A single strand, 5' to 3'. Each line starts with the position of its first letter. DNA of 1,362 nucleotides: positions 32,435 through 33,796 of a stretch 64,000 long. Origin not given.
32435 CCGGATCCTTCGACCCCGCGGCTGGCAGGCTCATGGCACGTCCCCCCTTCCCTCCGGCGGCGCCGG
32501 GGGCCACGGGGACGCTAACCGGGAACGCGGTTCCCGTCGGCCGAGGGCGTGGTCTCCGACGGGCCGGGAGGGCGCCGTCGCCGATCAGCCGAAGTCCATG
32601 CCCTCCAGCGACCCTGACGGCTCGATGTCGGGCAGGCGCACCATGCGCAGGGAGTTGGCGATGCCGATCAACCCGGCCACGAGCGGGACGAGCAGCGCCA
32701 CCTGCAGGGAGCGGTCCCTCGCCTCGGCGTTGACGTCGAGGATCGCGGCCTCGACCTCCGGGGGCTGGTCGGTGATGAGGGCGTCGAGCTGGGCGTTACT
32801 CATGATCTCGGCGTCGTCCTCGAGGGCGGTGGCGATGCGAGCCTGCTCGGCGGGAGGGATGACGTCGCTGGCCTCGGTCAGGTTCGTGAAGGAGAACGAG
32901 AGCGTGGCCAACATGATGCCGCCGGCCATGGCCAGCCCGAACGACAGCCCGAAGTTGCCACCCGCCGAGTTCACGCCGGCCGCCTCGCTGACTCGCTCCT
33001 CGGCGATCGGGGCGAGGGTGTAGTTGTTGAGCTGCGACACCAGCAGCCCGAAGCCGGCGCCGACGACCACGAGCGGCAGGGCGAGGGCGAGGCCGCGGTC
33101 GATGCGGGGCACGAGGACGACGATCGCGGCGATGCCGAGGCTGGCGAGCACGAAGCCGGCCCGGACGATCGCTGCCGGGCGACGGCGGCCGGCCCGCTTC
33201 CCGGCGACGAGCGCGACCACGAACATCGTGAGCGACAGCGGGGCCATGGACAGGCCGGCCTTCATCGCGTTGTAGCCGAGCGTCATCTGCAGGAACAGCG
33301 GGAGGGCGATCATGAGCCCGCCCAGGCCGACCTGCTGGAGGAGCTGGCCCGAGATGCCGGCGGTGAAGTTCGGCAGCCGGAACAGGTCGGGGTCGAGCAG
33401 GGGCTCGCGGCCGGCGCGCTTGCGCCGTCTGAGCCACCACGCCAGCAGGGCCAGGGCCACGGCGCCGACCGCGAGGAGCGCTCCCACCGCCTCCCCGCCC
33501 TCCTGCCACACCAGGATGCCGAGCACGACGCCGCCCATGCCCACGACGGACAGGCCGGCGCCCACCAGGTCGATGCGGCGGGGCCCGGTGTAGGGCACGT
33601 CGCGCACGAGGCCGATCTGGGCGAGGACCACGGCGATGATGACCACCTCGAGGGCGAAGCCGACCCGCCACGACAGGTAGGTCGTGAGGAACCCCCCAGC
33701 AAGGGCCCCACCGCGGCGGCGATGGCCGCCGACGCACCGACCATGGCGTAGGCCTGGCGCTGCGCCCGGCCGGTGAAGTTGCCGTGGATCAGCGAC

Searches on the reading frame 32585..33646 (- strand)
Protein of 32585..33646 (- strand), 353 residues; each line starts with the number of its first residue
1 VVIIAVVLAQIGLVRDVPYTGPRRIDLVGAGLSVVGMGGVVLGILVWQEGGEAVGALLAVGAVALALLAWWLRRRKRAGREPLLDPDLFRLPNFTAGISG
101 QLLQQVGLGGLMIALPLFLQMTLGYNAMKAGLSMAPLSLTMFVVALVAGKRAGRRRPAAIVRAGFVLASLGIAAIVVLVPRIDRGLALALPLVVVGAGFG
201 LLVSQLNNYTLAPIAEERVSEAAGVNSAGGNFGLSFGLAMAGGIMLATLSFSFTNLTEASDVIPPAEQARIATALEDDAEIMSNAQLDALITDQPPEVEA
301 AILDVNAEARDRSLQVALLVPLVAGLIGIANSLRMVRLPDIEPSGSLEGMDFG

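Call 58: search_protein_families(library=pfam, proteins=[window:32585-33646:-], max_evalue=0.00001)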
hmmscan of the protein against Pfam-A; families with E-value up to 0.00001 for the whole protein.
window:32585-33646:- (353 aa): 1 family
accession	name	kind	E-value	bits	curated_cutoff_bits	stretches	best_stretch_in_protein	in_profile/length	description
PF07690.21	MFS_1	-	6.3e-15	55.4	33.4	1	27-237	125-346/347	Major Facilitator Superfamily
